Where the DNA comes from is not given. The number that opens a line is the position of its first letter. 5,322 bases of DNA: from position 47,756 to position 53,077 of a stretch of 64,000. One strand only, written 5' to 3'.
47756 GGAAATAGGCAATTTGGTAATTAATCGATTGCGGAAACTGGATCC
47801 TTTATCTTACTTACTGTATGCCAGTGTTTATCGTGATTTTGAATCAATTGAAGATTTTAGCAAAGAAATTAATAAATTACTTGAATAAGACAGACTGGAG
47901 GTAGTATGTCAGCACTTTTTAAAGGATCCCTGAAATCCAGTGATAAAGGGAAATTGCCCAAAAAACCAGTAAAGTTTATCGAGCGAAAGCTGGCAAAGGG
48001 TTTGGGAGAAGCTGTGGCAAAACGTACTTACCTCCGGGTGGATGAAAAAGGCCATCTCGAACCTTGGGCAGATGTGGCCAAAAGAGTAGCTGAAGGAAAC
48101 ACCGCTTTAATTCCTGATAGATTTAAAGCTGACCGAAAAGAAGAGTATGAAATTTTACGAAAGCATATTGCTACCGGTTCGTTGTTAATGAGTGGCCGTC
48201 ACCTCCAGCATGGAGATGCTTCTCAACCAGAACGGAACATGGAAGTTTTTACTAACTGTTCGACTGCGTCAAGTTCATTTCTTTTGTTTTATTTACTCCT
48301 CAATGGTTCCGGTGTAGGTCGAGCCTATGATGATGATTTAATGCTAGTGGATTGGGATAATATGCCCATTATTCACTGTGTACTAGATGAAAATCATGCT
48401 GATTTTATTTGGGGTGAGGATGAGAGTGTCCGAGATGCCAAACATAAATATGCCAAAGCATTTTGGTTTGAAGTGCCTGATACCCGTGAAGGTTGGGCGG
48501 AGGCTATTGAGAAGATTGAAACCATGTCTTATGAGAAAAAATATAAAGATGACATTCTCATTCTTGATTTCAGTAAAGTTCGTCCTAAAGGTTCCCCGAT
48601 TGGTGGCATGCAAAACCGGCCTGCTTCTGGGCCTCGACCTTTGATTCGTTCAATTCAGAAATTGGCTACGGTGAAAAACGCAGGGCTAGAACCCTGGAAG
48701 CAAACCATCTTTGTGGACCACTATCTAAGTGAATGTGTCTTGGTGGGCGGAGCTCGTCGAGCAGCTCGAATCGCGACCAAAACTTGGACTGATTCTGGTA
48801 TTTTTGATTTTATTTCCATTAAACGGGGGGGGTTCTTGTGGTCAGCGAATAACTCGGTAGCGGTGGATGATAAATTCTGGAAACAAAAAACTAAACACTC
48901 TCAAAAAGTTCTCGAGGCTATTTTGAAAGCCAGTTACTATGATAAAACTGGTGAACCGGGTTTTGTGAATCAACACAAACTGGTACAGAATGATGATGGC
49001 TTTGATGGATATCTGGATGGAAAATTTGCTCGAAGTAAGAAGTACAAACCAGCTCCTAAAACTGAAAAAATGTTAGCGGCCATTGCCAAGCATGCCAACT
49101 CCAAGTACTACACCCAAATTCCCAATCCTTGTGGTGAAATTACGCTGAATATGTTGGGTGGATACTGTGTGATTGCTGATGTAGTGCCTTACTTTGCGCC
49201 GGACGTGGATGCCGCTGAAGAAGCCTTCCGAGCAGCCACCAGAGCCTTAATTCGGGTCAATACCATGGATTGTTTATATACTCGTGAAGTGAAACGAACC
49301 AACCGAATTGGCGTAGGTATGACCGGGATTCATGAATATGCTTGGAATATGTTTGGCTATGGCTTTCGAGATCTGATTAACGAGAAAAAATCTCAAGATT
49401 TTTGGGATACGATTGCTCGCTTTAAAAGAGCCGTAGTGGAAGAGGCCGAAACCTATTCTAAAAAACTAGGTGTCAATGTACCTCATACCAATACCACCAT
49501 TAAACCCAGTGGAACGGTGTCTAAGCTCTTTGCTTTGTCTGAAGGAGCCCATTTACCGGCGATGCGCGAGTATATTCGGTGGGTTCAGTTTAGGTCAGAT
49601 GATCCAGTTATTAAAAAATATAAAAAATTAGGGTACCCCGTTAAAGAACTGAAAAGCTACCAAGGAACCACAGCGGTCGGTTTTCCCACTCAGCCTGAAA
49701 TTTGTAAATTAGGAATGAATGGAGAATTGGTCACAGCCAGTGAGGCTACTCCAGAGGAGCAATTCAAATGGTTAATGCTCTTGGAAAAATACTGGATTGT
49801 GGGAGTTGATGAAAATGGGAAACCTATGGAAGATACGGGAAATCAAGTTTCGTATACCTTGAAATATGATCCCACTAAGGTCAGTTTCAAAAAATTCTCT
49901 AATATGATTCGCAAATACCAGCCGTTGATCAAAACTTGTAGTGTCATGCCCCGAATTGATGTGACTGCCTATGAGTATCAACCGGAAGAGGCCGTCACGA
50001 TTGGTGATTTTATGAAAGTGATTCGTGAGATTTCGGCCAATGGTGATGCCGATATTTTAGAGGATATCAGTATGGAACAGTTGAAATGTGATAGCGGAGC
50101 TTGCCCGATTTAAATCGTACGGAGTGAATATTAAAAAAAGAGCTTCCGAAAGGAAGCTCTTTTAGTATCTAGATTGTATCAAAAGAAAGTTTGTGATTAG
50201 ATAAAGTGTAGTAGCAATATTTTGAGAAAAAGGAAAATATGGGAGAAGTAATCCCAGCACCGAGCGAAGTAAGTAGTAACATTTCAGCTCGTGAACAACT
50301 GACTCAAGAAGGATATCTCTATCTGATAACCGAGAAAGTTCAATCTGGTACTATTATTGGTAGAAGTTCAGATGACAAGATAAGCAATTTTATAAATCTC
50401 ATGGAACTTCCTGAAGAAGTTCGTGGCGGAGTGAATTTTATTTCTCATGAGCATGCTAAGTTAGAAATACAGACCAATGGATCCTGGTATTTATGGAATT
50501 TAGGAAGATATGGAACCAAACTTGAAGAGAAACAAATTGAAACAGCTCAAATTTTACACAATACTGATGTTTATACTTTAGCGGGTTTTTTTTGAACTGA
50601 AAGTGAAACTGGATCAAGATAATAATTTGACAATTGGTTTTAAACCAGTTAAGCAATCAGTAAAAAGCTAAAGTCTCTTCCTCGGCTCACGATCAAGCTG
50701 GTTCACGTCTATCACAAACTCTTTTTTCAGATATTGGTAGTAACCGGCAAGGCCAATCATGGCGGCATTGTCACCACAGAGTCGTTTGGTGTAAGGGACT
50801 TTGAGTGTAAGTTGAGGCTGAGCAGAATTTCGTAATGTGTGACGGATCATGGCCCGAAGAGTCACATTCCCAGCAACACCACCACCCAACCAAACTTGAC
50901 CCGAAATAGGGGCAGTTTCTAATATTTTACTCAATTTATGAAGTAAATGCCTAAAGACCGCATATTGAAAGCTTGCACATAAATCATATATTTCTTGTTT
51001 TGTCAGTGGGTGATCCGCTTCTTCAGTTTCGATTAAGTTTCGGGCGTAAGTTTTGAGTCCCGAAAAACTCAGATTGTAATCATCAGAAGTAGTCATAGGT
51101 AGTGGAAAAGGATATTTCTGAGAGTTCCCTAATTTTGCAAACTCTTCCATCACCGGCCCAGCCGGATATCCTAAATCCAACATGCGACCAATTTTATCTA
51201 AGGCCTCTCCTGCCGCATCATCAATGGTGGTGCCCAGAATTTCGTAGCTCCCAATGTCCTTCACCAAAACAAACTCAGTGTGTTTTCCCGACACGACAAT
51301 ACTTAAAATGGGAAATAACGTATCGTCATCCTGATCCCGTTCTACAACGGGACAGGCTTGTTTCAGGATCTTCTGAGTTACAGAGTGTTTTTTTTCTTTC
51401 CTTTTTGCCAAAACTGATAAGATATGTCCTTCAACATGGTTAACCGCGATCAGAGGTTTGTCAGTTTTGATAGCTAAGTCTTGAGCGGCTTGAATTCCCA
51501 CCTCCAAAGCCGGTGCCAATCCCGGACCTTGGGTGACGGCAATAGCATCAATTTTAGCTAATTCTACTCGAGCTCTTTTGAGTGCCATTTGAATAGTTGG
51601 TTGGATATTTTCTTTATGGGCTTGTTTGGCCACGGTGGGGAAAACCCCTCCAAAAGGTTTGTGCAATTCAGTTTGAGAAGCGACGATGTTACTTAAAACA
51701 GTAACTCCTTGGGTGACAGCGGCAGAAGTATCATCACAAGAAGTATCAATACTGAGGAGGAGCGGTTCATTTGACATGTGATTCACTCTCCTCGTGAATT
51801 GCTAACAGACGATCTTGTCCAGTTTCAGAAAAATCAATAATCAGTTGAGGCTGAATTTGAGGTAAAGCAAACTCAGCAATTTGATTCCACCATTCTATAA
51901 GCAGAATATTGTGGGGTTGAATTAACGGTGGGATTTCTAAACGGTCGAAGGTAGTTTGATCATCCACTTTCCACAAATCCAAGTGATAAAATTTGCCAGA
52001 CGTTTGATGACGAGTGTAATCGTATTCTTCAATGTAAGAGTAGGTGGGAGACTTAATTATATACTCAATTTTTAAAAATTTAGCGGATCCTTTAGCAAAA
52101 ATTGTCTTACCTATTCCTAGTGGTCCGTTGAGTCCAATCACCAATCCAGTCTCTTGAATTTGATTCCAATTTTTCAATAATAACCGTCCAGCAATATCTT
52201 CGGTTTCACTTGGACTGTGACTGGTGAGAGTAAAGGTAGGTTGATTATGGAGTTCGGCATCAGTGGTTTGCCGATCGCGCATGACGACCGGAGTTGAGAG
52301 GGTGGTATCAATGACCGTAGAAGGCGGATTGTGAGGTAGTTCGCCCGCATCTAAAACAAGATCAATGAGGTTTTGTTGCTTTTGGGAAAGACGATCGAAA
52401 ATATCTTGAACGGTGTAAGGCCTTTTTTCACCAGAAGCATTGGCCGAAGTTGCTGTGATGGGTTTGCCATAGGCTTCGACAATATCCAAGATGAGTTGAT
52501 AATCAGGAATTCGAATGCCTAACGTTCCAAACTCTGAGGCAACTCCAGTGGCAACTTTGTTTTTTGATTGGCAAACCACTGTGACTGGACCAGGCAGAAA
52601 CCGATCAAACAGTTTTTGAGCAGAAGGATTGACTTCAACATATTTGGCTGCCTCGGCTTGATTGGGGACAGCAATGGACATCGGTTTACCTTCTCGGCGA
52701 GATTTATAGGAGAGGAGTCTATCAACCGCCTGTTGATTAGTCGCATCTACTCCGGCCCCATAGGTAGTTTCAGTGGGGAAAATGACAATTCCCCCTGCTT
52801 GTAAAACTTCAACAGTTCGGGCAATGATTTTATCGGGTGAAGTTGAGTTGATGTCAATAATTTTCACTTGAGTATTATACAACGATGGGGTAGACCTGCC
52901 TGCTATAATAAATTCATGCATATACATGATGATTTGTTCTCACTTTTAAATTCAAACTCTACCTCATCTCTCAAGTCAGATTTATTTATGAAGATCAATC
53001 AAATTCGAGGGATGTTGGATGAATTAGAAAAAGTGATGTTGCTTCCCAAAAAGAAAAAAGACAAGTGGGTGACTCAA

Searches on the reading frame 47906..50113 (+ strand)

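Call 87: search_protein_families(library=pfam, proteins=[window:47906-50113:+], max_evalue=0.0001)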
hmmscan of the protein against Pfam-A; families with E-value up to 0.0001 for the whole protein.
window:47906-50113:+ (735 aa): 3 families
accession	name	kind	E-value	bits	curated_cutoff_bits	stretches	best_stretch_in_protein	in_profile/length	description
PF21995.1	RNR-II_ins_dom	-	5.5e-12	46.3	27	1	177-254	26-104/107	B12-dependent ribonucleotide reductase, insertion domain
PF02867.20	Ribonuc_red_lgC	-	1.6e-09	37.4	23.9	1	277-481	69-297/523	Ribonucleotide reductase, barrel domain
PF17975.6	RNR_Alpha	-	4.7e-07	30.7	26.4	1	27-79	14-67/101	Ribonucleotide reductase alpha domain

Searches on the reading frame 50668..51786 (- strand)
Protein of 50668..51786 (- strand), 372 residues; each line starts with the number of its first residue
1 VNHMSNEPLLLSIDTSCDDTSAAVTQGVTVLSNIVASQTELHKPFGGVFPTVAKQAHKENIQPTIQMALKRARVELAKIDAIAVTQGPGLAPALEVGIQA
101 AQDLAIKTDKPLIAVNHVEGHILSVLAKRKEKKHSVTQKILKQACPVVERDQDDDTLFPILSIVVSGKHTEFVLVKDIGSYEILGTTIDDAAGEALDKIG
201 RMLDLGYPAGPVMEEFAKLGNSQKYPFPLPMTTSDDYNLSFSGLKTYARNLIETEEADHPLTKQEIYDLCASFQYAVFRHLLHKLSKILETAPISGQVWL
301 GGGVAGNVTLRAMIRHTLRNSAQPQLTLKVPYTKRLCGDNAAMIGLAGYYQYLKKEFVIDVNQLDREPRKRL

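Call 87: search_protein_families(library=pfam, proteins=[window:50668-51786:-], max_evalue=0.0001)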
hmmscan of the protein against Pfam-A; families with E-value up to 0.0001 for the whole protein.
window:50668-51786:- (372 aa): 1 family
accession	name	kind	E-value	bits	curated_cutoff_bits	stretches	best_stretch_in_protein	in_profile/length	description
PF00814.31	TsaD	-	1e-78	265.1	24.8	2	155-345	103-263/264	tRNA N6-adenosine threonylcarbamoyltransferase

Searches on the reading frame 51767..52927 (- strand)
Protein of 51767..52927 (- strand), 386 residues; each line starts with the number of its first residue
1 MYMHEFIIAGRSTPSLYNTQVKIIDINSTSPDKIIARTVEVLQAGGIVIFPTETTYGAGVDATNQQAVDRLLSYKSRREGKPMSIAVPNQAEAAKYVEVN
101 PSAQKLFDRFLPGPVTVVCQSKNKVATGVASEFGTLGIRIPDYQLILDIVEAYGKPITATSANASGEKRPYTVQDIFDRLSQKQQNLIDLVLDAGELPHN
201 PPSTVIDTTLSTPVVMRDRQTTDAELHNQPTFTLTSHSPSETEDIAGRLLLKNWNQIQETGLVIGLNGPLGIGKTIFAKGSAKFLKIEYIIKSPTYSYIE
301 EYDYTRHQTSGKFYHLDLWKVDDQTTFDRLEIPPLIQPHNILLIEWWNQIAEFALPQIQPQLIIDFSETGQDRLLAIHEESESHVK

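Call 88: search_protein_families(library=pfam, proteins=[window:51767-52927:-], max_evalue=0.0001)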
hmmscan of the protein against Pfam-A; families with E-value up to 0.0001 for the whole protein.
window:51767-52927:- (386 aa): 2 families
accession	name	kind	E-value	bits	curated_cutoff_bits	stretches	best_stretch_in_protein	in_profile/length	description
PF01300.24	Sua5_yciO_yrdC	-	1.7e-47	161.6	25.1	1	40-217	1-176/178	Telomere recombination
PF02367.23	TsaE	-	3.8e-22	79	26.6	1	238-368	3-120/128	Threonylcarbamoyl adenosine biosynthesis protein TsaE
